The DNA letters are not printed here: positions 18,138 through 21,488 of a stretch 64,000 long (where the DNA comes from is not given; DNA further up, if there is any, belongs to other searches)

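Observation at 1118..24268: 23-kb co-directional cluster of eleven ORFan genes with three paralogue families: candidate undescribed envelope or secreted-protein system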

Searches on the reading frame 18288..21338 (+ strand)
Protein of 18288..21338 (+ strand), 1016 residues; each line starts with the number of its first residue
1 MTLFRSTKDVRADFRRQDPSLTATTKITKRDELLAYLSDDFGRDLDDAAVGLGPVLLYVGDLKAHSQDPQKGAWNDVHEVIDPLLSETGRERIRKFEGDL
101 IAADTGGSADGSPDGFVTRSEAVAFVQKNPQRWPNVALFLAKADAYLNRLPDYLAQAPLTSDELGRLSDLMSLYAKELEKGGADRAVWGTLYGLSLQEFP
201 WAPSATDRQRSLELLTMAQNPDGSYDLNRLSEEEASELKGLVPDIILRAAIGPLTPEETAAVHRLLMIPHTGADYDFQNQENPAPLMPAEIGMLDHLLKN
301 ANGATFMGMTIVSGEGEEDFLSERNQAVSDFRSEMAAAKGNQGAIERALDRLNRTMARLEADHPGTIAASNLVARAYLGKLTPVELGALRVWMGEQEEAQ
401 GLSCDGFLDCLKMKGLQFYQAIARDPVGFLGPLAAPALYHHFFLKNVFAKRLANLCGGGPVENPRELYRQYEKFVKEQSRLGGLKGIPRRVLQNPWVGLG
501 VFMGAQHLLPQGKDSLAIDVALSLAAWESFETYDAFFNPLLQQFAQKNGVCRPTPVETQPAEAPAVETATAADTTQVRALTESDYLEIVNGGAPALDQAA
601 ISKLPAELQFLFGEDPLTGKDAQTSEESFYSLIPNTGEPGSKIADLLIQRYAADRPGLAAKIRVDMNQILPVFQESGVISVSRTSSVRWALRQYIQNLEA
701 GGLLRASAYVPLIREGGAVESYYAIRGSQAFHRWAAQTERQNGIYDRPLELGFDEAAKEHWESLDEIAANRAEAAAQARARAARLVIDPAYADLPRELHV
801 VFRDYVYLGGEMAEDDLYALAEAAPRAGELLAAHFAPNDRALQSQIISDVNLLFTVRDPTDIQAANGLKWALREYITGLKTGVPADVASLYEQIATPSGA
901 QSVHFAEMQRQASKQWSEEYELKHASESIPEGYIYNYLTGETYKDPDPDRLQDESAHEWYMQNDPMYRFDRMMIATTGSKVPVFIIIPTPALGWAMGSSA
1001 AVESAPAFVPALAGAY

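Call 4: search_protein_families(library=pfam, proteins=[window:18288-21338:+], max_evalue=0.1)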
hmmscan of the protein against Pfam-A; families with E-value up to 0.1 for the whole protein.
window:18288-21338:+ (1016 aa): 0 families

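Call 14: search_protein_families(library=ncbifam, proteins=[window:18288-21338:+], max_evalue=1)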
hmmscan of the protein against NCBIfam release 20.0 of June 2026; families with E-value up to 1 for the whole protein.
window:18288-21338:+ (1016 aa): 0 families

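Call 15: search_protein_families(library=padloc, proteins=[window:18288-21338:+], max_evalue=1)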
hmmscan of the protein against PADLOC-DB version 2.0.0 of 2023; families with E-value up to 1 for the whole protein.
window:18288-21338:+ (1016 aa): 0 families

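Call 36: search_solved_structures(query=window:18288-21338:+, max_evalue=1)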
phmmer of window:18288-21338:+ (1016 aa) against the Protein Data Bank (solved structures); distinct sequences matched with E-value up to 1: 0.

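Call 106: search_protein_families(library=phrogs, proteins=[window:18288-21338:+], max_evalue=0.1)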
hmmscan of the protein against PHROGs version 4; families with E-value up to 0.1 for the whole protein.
window:18288-21338:+ (1016 aa): 0 families
